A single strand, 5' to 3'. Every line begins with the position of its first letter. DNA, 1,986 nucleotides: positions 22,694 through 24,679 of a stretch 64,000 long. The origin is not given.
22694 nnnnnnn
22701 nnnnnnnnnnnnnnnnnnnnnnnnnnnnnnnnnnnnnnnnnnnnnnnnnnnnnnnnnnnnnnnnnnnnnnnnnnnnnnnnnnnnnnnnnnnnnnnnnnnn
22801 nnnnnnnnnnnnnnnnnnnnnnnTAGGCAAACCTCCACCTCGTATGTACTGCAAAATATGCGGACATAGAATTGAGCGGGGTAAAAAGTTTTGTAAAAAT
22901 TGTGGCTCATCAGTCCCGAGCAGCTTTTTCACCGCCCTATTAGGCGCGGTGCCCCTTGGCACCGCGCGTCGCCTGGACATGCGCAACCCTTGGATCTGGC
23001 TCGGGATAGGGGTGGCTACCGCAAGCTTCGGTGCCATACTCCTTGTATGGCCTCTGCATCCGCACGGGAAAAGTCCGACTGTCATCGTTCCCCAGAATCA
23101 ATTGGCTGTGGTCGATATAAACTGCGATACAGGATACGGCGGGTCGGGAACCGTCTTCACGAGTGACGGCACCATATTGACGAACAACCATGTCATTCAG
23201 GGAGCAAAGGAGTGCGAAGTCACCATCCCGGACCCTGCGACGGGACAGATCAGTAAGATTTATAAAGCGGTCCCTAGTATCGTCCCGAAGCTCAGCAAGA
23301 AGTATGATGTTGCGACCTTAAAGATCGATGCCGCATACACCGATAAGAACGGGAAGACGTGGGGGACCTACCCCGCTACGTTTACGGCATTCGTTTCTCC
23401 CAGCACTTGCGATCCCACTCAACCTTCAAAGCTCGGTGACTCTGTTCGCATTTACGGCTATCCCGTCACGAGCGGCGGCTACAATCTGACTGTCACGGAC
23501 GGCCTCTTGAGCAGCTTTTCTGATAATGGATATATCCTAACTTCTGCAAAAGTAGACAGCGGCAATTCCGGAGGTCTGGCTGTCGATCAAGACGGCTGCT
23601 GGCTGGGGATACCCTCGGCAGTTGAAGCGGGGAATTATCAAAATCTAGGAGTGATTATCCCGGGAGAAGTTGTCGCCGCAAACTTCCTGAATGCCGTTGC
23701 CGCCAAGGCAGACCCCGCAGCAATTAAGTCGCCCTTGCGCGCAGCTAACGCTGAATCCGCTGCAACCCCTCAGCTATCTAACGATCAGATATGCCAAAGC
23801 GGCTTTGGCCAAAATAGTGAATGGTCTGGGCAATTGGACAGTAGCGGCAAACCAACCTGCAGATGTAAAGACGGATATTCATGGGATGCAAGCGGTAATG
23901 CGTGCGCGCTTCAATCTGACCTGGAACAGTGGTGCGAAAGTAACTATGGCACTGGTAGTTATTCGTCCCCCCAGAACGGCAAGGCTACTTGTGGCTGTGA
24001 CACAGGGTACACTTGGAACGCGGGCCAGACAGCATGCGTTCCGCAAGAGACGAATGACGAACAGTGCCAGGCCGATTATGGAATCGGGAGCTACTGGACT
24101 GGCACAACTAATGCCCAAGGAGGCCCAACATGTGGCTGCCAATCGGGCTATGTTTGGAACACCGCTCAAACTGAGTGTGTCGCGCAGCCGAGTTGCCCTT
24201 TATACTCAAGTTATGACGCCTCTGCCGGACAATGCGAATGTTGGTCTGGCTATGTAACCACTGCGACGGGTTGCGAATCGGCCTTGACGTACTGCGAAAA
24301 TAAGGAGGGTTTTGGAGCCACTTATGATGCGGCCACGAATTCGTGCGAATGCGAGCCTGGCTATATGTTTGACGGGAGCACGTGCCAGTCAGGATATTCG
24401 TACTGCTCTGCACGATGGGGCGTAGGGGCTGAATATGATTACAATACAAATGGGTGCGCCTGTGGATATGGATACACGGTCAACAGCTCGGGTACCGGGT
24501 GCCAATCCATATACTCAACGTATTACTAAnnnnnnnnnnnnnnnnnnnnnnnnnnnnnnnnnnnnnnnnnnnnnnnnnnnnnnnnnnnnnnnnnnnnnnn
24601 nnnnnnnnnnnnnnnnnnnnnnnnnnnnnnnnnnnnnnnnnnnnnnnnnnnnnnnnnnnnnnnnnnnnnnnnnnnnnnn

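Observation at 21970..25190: Low-G+C block encoding two proteins with a zinc-ribbon plus TM N-terminus (one pilin-like, one a trypsin-like protease with Cys-rich repeats) and a ClpP-like protease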

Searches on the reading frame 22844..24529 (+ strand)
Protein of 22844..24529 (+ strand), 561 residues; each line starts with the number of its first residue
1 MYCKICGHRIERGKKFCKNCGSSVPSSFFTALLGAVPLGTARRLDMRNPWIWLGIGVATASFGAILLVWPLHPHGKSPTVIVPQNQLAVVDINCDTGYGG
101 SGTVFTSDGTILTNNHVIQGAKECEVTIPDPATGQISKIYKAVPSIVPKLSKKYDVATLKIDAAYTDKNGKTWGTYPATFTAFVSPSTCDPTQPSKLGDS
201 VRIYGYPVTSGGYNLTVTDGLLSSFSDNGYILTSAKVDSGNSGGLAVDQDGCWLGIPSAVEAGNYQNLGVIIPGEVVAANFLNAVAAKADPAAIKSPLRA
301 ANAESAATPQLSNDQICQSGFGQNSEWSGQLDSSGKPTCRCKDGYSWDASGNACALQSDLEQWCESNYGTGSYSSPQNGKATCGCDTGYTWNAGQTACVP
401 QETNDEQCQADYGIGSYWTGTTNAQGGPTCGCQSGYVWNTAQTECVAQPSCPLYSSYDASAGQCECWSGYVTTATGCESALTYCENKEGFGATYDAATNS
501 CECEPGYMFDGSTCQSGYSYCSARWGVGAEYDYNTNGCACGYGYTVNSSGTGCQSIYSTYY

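Call 3: search_protein_families(library=pfam, proteins=[window:22844-24529:+], max_evalue=1)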
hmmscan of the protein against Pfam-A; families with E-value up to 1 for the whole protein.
window:22844-24529:+ (561 aa): 9 families
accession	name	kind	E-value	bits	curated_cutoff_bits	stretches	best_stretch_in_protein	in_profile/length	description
PF13365.12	Trypsin_2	-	6.5e-16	59.8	27.6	1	100-256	1-144/144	Trypsin-like peptidase domain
PF12773.13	DZR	-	0.00014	22.4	27.3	1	3-25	1-23/45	Double zinc ribbon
PF13240.11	Zn_Ribbon_1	-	0.00026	21.1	25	1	2-23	1-22/23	zinc-ribbon domain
PF13248.11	Zn_ribbon_3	-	0.00095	19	27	1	2-22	4-24/26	zinc-ribbon domain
PF25387.1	ADGRF3_N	-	0.0012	19.6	31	1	423-478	7-56/60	ADGRF3-like, N-terminal domain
PF12662.13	cEGF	-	0.0035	17.6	26.6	2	501-515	4-20/24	Complement Clr-like EGF-like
PF01826.23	TIL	-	0.017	15.7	24.5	1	427-451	32-55/55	Trypsin Inhibitor like cysteine rich domain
PF14670.12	FXa_inhibition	-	0.041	14.5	33.4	1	332-354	14-36/36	Coagulation Factor Xa inhibitory site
PF06247.17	Plasmod_Pvs28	-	0.27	11.8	26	1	334-354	21-40/41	Pvs28 EGF domain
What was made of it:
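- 22844..22915 (+): g2 residues 1-24: N-terminal zinc ribbon (C3, C6, C17, C20). PF13240 E=2.6e-4, below the gathering score (call 3).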

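Call 4: search_protein_families(library=ncbifam, proteins=[window:22844-24529:+], max_evalue=1)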
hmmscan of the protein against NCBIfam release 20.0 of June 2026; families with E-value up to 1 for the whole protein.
window:22844-24529:+ (561 aa): 12 families
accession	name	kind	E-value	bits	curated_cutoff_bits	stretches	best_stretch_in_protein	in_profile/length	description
TIGR02037.1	degP_htrA_DO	subfamily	1.8e-14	53.6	416.2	1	100-279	62-222/434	Do family serine endopeptidase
NF041521.1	HhoA_HhoB_HtrA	equivalog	2.5e-10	40.2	450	2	100-132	59-91/335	HhoA/HhoB/HtrA family serine endopeptidase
NF040961.1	MamO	equivalog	1.8e-08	33.2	800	1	81-310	81-293/648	magnetosome protein MamO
TIGR02038.1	protease_degS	equivalog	5e-07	29.2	422.95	1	100-259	80-217/351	outer membrane-stress sensor serine endopeptidase DegS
NF040960.1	MamE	equivalog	1.4e-06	27.2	800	2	100-163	124-181/659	magnetosome formation protease MamE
NF033740.0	MarP_fam_protase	equivalog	4.6e-06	25.9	250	1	93-131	206-243/390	MarP family serine protease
NF047968.1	SerProtHtrA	equivalog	1.2e-05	24.9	470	2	229-277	202-249/357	serine protease HtrA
NF007526.1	PRK10139.1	equivalog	1.8e-05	23.7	756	2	229-275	202-250/456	serine endoprotease DegQ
NF008147.1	PRK10898.1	equivalog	2.7e-05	23.5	408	1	99-163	79-134/352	outer membrane-stress sensor serine endopeptidase DegS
NF008189.1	PRK10942.1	equivalog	0.00022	19.8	720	1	215-278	202-275/477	serine endoprotease DegP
NF050055.1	SerProtHtrAMycob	equivalog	0.0009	18.3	800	1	93-163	222-289/502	serine protease HtrA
NF053637.1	SerProtHtrAspr2045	equivalog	0.019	13.9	650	1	99-131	104-139/394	serine protease HtrA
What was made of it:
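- On HtrA/DegS (S1C) protease: DegS scores 29.2 against 423 (call 4).
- The score is far below the Do-family cut-off: 53.6 against 416 bits (call 4).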

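Call 5: find_homologous_proteins(query=window:22844-24529:+)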
Query window:22844-24529:+ (561 aa): 185 proteins with E <= 0.001 among 8000 candidates; the best 120 are listed.
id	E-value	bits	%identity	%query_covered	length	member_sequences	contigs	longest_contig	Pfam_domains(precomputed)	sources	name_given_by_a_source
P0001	0.0e+0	1088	100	84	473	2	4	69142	PF13365.13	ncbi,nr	ncbi:MAG: trypsin-like peptidase domain-containing protein [Patescibacteria group bacterium]|nr:tryp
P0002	4.8e-201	688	57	100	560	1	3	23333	PF13365.13,PF13240.12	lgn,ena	-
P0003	4.3e-197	675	50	100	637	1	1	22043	PF25387.2,PF19202.7,PF13365.13,PF13240.12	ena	-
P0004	2.9e-193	662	57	100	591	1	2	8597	PF13365.13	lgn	-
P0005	2.6e-189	649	51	91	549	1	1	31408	PF25387.2,PF13365.13,PF13240.12,PF12662.14,PF18278.8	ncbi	-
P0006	5.9e-183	628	57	80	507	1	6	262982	PF13365.13,PF13240.12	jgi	jgi:S1-C subfamily serine protease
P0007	2.4e-179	616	55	97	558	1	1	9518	PF13365.13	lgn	-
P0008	9.7e-179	614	61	67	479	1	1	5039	PF25387.2,PF13365.13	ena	-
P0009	5.5e-178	611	51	99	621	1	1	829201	PF25387.2,PF19202.7,PF13365.13,PF13240.12,PF13248.12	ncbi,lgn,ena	-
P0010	2.5e-177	609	54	100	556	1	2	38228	PF13365.13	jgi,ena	-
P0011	7.6e-177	608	51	91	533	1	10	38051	PF25387.2,PF13365.13,PF13240.12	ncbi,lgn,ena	-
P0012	1.3e-176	607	50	91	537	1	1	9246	PF25387.2,PF13365.13,PF13240.12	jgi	jgi:S1-C subfamily serine protease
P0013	1.3e-175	604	58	76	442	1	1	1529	PF13365.13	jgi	jgi:Trypsin-like peptidase domain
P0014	3.5e-174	599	48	89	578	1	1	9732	PF13365.13,PF13240.12,PF14670.13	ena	-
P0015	2.7e-169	583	48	99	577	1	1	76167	PF13365.13,PF13240.12,PF12773.14,PF24460.2,PF13248.12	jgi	-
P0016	5.2e-169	582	53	92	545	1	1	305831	PF25387.2,PF13365.13,PF13240.12,PF12662.14,PF14670.13,PF13248.12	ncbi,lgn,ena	-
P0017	1.6e-167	577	45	98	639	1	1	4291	PF25387.2,PF13365.13,PF13240.12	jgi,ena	-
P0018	9.4e-163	561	51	80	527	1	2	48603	PF13365.13,PF13240.12,PF13248.12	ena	-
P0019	1.4e-161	557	47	99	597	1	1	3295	PF13365.13,PF13240.12,PF12773.14,PF14670.13,PF18278.8,PF24460.2,PF13248.12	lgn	-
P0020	3.7e-158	546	50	99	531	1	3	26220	PF13365.13,PF13240.12,PF12662.14,PF14670.13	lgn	-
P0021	2.2e-157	543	56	80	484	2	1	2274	PF13365.13,PF13240.12,PF24463.2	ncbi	-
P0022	2.3e-157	543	52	97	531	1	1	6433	PF13365.13,PF13240.12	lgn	-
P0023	1.6e-155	537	46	99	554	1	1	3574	PF13365.13,PF13240.12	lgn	-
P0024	2.4e-153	530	57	80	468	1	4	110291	PF25387.2,PF13365.13,PF13240.12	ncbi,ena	-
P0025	1.7e-152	527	55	79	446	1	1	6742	PF13365.13,PF13240.12,PF14670.13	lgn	-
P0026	1.4e-151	524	49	99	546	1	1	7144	PF25387.2,PF13365.13,PF13240.12,PF12662.14,PF14670.13,PF18278.8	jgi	jgi:hypothetical protein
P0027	1.2e-150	521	56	77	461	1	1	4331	PF13365.13,PF13240.12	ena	-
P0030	1.6e-144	501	46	99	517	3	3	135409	PF13365.13,PF13240.12,PF12662.14,PF14670.13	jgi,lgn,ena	jgi:S1-C subfamily serine protease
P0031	1.4e-143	498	47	96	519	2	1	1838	PF13365.13,PF13240.12,PF13248.12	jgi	jgi:S1-C subfamily serine protease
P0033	2.4e-141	490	48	94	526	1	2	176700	PF25387.2,PF13365.13,PF13240.12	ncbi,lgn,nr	ncbi:MAG TPA: trypsin-like peptidase domain-containing protein [Candidatus Paceibacterota bacterium]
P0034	3.2e-140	487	48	91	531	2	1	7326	PF13365.13,PF13240.12,PF13248.12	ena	-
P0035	3.4e-137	477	50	84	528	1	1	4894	PF13365.13,PF13240.12,PF18278.8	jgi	jgi:hypothetical protein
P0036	8.2e-135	469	52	77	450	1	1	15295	PF13365.13,PF13240.12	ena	-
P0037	2.8e-134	467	51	78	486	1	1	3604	PF25387.2,PF13365.13,PF13240.12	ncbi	-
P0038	6.4e-134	466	46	99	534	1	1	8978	PF13365.13,PF13240.12,PF12662.14,PF14670.13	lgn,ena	-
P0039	8.3e-131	456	44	99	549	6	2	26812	PF13365.13,PF13240.12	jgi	-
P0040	2.2e-130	454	48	79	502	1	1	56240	PF13365.13,PF13240.12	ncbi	-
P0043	1.4e-128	448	44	93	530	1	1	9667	PF25387.2,PF13365.13,PF13240.12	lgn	-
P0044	1.5e-127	445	46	85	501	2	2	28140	PF13365.13,PF13240.12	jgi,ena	-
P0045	1.9e-127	445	50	77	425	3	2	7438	PF13365.13,PF13240.12,PF00089.33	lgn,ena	-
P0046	1.8e-126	441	46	80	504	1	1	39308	PF25387.2,PF13365.13,PF13240.12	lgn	-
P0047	2.1e-124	434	47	79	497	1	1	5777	PF25387.2,PF13365.13,PF13240.12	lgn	-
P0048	2.6e-121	424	46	73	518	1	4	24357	PF13365.13,PF13240.12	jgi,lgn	jgi:hypothetical protein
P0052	6.0e-104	367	57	55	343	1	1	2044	PF13365.13,PF13240.12,PF00089.33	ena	-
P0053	3.2e-94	335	36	99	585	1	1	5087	PF13365.13,PF13240.12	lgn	-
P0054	4.5e-93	331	53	51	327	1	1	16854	PF13365.13,PF13240.12,PF00089.33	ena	-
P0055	2.2e-89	319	41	77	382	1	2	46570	PF13365.13,PF13240.12,PF13248.12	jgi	-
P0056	1.6e-88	316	40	79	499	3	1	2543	PF25387.2,PF13365.13,PF13240.12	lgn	-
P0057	2.8e-88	315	38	81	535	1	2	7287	PF13365.13,PF13240.12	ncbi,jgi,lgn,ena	ncbi:MAG: trypsin-like peptidase domain-containing protein [bacterium]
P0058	3.5e-84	302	41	77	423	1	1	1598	PF13365.13,PF13240.12,PF00089.33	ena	-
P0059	1.1e-80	290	66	34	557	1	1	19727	PF13365.13,PF13240.12,PF10754.16,PF00089.33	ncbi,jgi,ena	jgi:S1-C subfamily serine protease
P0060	1.7e-80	289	44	66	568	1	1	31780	PF13365.13,PF13240.12,PF06271.19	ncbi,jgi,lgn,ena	ncbi:MAG: RDD family protein [Candidatus Paceibacterota bacterium]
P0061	2.8e-80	289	41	80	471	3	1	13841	PF13365.13,PF13240.12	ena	-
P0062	3.1e-80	289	68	34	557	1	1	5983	PF13365.13,PF13240.12,PF00089.33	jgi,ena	-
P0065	1.5e-78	283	44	57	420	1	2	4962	PF13365.13,PF13240.12,PF00089.33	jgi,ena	-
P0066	1.9e-78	283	64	36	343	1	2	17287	PF13365.13,PF13240.12,PF00089.33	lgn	-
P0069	4.4e-77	278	64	34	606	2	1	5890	PF13365.13,PF13240.12,PF10754.16,PF00089.33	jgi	-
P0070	1.9e-76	276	44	59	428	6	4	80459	PF13365.13,PF13240.12,PF00089.33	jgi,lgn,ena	jgi:hypothetical protein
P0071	7.1e-76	274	58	41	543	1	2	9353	PF13365.13,PF13240.12,PF00089.33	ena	-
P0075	5.3e-75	271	58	39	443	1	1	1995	PF13365.13,PF13240.12,PF00041.28,PF00089.33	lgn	-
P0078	8.2e-74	267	66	35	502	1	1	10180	PF13365.13,PF13240.12,PF00089.33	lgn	-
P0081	9.2e-73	264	43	56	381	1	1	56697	PF13365.13,PF13240.12,PF00089.33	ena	-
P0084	5.8e-72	261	55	41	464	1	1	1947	PF13365.13,PF13240.12,PF00089.33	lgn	-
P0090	3.8e-70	255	43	51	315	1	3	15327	PF13365.13,PF13240.12,PF00089.33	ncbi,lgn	-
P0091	4.2e-70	255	44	51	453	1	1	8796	PF13365.13,PF13240.12,PF10459.16,PF00089.33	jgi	jgi:S1-C subfamily serine protease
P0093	1.2e-69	254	40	59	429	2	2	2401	PF13365.13,PF13240.12,PF00089.33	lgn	-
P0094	1.2e-69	254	44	51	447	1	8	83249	PF13365.13,PF13240.12,PF10459.16,PF00089.33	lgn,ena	-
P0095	1.7e-69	253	59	36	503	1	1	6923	PF13365.13,PF13240.12,PF00089.33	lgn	-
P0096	3.1e-69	252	44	53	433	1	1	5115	PF13365.13,PF13240.12,PF10459.16,PF00089.33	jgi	-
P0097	8.1e-69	251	50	48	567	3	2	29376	PF14018.12,PF13365.13,PF13240.12,PF00089.33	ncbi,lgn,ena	-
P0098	1.1e-68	250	61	34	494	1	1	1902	PF13365.13,PF13240.12,PF00089.33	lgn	-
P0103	1.7e-67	247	44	53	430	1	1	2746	PF13365.13,PF13240.12,PF00089.33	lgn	-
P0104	3.1e-67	246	46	50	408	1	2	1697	PF13365.13,PF13240.12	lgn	-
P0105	2.5e-66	243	37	84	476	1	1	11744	PF13365.13,PF13240.12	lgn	-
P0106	6.4e-66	241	42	51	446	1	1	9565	PF13365.13,PF13240.12,PF10459.16,PF00089.33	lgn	-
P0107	4.3e-64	235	47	49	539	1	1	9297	PF13365.13,PF13240.12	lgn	-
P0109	4.7e-61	225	55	35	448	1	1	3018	PF13365.13,PF13240.12,PF06271.19,PF00089.33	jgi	jgi:uncharacterized RDD family membrane protein YckC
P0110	2.0e-60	223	42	52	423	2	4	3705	PF13365.13,PF13240.12,PF00089.33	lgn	-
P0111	2.0e-58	217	43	49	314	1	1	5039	PF13365.13,PF13240.12,PF13248.12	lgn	-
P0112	1.1e-55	207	39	50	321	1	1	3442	PF13365.13,PF13240.12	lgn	-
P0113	3.2e-55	206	53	33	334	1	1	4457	PF13365.13,PF13240.12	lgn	-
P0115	4.5e-54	202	40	50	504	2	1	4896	PF13365.13,PF13240.12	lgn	-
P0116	6.3e-54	202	41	51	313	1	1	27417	PF13365.13,PF13240.12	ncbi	ncbi:MAG: trypsin-like peptidase domain-containing protein [Patescibacteria group bacterium]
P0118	1.0e-52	198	50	34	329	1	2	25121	PF13365.13,PF13240.12,PF12773.14,PF13248.12,PF00089.33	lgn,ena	-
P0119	1.3e-52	197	38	51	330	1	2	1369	PF13365.13,PF13240.12,PF00089.33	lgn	-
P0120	2.0e-52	197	41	49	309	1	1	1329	PF13365.13,PF13240.12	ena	-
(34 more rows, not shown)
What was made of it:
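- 22844..24529 (+): g2: 561-aa membrane-tethered serine protease with a C-terminal Cys-repeat rod. 185 homologues (call 5).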

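Call 16: find_encoding_contigs(protein=P0002, flank=10000, max_places=2)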
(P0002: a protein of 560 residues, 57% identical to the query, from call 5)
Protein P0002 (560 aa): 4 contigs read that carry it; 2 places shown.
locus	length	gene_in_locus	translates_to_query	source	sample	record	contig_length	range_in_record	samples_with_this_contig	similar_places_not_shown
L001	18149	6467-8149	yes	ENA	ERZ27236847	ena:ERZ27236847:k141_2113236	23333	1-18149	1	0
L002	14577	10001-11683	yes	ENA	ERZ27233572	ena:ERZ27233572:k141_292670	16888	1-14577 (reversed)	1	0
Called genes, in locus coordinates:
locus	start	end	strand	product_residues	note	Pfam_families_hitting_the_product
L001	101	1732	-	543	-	PF00239:Resolvase, PF07508:Recombinase, PF13408:Zn_ribbon_recom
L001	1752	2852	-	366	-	PF00589:Phage_integrase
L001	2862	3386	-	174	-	PF12728:HTH_17, PF13411:MerR_1 (weak)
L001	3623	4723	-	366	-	-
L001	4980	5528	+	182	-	PF12773:DZR, PF13240:Zn_Ribbon_1, PF13248:Zn_ribbon_3 (weak)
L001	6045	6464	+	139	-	PF12773:DZR (faint), PF13240:Zn_Ribbon_1 (weak)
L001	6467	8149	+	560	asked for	PF13240:Zn_Ribbon_1 (weak), PF13365:Trypsin_2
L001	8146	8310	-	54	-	-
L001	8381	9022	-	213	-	PF01936:NYN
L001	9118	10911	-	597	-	PF00239:Resolvase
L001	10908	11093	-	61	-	PF12728:HTH_17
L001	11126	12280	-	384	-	PF00589:Phage_integrase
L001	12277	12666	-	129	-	PF12728:HTH_17 (weak)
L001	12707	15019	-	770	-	PF09250:Prim-Pol, PF08708:PriCT_1 (weak)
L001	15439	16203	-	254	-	-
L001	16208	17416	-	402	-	-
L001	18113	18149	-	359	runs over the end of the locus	PF03215:Rad17 (faint), PF05496:RuvB_N, PF07728:AAA_5 (faint), PF13173:AAA_14 (faint), PF13191:AAA_16 (faint), PF13401:AAA_22 (faint), PF00004:AAA, PF17862:AAA_lid_3, +1 more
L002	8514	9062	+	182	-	PF12773:DZR, PF13240:Zn_Ribbon_1, PF13248:Zn_ribbon_3 (weak)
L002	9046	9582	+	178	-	PF13240:Zn_Ribbon_1 (weak)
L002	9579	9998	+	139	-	PF12773:DZR (faint), PF13240:Zn_Ribbon_1 (weak)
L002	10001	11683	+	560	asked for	PF13240:Zn_Ribbon_1 (weak), PF13365:Trypsin_2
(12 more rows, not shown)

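Call 17: find_encoding_contigs(protein=P0009, flank=10000, max_places=2)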
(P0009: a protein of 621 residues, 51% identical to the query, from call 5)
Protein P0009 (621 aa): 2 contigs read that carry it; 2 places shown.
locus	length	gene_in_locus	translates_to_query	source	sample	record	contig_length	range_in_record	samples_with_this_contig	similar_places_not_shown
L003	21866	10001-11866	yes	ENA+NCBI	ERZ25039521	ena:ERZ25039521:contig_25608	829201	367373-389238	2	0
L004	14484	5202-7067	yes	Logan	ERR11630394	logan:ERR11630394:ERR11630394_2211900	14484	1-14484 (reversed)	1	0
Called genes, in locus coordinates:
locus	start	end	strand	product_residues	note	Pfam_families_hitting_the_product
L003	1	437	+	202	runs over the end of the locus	PF02643:DUF192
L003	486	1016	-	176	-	-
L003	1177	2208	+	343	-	PF00044:Gp_dh_N, PF02800:Gp_dh_C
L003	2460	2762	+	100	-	-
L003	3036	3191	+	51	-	-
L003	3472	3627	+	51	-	-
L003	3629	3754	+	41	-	-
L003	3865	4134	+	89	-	-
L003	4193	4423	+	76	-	-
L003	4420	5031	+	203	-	-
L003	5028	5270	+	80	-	-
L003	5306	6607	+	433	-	-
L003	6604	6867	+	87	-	-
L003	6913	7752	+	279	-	PF02498:Bro-N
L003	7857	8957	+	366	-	PF00872:Transposase_mut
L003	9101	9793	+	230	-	PF17032:Zn_ribbon_15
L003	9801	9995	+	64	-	PF12773:DZR (weak), PF13248:Zn_ribbon_3, PF13240:Zn_Ribbon_1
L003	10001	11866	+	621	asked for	PF13240:Zn_Ribbon_1 (weak), PF13248:Zn_ribbon_3 (faint), PF13365:Trypsin_2, PF19202:DUF5874 (faint), PF25387:ADGRF3_N (faint)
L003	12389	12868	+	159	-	-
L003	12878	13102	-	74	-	PF04545:Sigma70_r4 (faint)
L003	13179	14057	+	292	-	PF02195:ParB_N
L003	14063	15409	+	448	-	PF00239:Resolvase, PF07508:Recombinase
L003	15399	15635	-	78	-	-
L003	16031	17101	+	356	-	PF00589:Phage_integrase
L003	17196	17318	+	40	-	-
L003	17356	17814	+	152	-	PF02502:LacAB_rpiB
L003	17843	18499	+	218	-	PF00834:Ribul_P_3_epim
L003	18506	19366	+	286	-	PF13292:DXP_synthase_N, PF00456:Transketolase_N, PF00676:E1_dh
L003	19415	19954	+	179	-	-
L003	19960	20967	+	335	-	PF02779:Transket_pyr, PF22613:Transketolase_C_1 (faint), PF02780:Transketolase_C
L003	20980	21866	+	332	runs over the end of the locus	PF00294:PfkB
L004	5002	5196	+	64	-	PF12773:DZR (weak), PF13248:Zn_ribbon_3, PF13240:Zn_Ribbon_1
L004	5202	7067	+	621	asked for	PF13240:Zn_Ribbon_1 (weak), PF13248:Zn_ribbon_3 (faint), PF13365:Trypsin_2, PF19202:DUF5874 (faint), PF25387:ADGRF3_N (faint)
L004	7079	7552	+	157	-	PF13240:Zn_Ribbon_1 (weak)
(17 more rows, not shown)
